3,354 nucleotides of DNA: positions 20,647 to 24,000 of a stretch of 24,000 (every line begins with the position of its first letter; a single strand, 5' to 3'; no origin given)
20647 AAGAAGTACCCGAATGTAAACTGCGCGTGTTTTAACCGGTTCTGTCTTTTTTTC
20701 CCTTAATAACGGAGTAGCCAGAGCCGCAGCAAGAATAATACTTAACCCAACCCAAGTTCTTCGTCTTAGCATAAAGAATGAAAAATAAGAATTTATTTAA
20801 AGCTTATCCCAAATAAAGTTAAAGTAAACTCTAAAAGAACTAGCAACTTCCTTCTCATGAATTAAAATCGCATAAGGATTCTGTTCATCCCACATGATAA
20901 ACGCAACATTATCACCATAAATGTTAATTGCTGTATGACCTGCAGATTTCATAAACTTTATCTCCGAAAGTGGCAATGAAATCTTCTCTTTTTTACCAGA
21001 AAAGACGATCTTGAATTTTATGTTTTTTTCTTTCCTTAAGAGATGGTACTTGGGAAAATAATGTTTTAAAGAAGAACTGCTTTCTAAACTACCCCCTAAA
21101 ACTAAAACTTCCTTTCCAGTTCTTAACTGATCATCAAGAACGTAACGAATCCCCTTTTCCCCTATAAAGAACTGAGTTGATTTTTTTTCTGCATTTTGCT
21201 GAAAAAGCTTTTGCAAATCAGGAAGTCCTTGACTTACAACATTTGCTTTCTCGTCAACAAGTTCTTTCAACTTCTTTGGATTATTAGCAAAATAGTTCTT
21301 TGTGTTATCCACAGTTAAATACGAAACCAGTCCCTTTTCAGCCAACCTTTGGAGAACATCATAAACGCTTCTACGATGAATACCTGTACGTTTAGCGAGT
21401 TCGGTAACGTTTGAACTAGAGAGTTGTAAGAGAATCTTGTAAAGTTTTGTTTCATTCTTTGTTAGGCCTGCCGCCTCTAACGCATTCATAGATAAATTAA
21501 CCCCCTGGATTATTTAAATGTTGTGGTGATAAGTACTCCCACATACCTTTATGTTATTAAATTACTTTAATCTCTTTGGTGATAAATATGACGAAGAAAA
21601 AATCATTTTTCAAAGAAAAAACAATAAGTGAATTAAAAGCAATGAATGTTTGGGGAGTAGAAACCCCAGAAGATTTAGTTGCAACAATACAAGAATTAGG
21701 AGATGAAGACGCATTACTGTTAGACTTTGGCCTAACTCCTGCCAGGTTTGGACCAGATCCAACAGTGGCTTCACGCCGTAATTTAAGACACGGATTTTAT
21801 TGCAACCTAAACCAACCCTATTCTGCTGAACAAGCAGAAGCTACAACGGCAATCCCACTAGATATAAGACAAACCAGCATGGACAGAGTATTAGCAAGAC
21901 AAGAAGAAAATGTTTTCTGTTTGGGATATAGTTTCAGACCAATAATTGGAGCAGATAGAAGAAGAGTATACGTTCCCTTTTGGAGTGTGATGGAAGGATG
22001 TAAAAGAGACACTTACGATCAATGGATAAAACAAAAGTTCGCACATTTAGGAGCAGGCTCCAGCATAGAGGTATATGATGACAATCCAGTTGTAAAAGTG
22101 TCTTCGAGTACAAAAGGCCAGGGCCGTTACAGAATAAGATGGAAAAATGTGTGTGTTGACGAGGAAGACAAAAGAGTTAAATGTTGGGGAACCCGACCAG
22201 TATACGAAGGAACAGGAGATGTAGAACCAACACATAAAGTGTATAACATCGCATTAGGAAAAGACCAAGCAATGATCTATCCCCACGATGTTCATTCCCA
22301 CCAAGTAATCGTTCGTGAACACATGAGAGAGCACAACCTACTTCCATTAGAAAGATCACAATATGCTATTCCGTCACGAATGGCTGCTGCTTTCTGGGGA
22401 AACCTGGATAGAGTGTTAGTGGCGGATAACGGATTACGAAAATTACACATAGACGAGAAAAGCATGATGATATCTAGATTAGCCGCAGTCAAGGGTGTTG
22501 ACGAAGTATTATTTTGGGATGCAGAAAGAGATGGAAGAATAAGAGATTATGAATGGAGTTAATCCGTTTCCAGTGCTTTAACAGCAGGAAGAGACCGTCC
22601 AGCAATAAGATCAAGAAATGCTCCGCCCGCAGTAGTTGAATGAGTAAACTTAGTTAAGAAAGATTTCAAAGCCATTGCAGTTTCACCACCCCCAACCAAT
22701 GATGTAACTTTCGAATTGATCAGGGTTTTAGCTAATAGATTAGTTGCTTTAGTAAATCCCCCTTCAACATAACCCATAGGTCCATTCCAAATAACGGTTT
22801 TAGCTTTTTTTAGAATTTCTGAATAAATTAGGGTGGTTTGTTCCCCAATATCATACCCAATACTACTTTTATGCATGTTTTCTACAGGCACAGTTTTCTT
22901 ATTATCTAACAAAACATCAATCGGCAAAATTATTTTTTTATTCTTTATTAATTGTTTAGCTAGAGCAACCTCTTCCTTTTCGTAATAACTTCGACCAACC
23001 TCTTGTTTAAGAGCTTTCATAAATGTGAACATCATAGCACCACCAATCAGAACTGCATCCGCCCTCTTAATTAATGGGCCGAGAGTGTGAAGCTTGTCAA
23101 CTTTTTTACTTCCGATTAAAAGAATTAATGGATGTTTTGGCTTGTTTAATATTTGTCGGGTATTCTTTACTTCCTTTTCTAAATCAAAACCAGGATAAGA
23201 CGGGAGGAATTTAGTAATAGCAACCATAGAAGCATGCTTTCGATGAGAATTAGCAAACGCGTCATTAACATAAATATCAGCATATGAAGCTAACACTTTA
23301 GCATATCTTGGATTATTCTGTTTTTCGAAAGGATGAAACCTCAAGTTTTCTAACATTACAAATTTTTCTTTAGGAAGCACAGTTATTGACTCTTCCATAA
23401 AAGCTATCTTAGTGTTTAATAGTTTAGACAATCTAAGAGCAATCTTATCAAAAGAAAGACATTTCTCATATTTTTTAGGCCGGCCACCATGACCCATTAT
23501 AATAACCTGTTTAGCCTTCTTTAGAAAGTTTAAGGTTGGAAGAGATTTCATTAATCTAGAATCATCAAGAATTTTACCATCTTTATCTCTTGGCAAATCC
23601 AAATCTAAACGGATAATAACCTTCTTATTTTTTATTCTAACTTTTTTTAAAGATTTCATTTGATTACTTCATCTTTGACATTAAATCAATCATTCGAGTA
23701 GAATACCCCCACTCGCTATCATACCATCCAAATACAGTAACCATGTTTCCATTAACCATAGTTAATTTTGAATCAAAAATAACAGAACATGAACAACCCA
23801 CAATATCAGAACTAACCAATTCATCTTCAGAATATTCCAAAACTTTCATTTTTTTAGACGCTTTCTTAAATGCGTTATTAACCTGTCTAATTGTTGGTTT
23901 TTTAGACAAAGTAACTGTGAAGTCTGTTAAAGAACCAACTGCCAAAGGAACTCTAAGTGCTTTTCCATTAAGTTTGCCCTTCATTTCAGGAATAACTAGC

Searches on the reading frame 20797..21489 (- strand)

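Call 19: search_protein_families(library=pfam, proteins=[window:20797-21489:-])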
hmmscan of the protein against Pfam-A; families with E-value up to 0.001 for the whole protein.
window:20797-21489:- (230 aa): 8 families
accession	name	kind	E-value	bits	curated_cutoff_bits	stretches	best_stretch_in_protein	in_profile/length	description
PF01978.25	TrmB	-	2.4e-15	56.5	25.6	1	4-71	1-67/68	Sugar-specific transcriptional regulator TrmB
PF13730.12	HTH_36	-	2.5e-06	27.7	25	1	8-55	2-55/55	Helix-turn-helix domain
PF13551.12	HTH_29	-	3.2e-06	27.6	28.1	1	18-56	3-43/64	Winged helix-turn helix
PF13545.12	HTH_Crp_2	-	0.00025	21.4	27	1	29-76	26-69/70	Crp-like helix-turn-helix domain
PF09339.16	HTH_IclR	-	0.0004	20.5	22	1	27-57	20-50/52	IclR helix-turn-helix domain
PF13384.12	HTH_23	-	0.00046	20.4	24.6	1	21-54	12-46/50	Homeodomain-like domain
PF08279.18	HTH_11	-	0.00053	20.3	25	0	15-53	4-43/55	HTH domain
PF02002.24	TFIIE_alpha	-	0.00078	19.7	22.9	0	16-89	18-96/105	TFIIE alpha subunit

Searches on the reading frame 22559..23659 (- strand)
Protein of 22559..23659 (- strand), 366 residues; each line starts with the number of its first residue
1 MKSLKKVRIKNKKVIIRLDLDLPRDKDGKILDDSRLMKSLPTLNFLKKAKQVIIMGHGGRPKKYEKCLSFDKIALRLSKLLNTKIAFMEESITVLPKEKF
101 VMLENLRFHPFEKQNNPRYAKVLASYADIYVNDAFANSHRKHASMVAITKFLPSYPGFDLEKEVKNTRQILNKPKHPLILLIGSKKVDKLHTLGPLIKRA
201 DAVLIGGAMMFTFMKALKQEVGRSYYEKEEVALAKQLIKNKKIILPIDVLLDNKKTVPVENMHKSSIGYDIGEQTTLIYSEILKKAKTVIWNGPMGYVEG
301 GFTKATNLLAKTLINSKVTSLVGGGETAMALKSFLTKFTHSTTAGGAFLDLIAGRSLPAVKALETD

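Call 19: search_protein_families(library=pfam, proteins=[window:22559-23659:-])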
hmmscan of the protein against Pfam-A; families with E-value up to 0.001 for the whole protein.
window:22559-23659:- (366 aa): 1 family
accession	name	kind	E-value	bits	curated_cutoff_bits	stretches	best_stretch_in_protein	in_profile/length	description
PF00162.24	PGK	-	1e-102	344.5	27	1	5-355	2-379/379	Phosphoglycerate kinase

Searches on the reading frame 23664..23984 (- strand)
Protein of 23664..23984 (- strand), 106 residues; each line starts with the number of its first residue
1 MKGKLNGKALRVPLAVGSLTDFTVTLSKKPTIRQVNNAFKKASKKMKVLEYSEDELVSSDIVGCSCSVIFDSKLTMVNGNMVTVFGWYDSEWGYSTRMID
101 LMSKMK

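Call 19: search_protein_families(library=pfam, proteins=[window:23664-23984:-])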
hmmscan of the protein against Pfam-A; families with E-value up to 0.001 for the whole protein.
window:23664-23984:- (106 aa): 1 family
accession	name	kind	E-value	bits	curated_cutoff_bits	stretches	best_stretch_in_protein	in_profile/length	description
PF02800.25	Gp_dh_C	-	7e-22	78.1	24.4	1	1-88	68-158/158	Glyceraldehyde 3-phosphate dehydrogenase, C-terminal domain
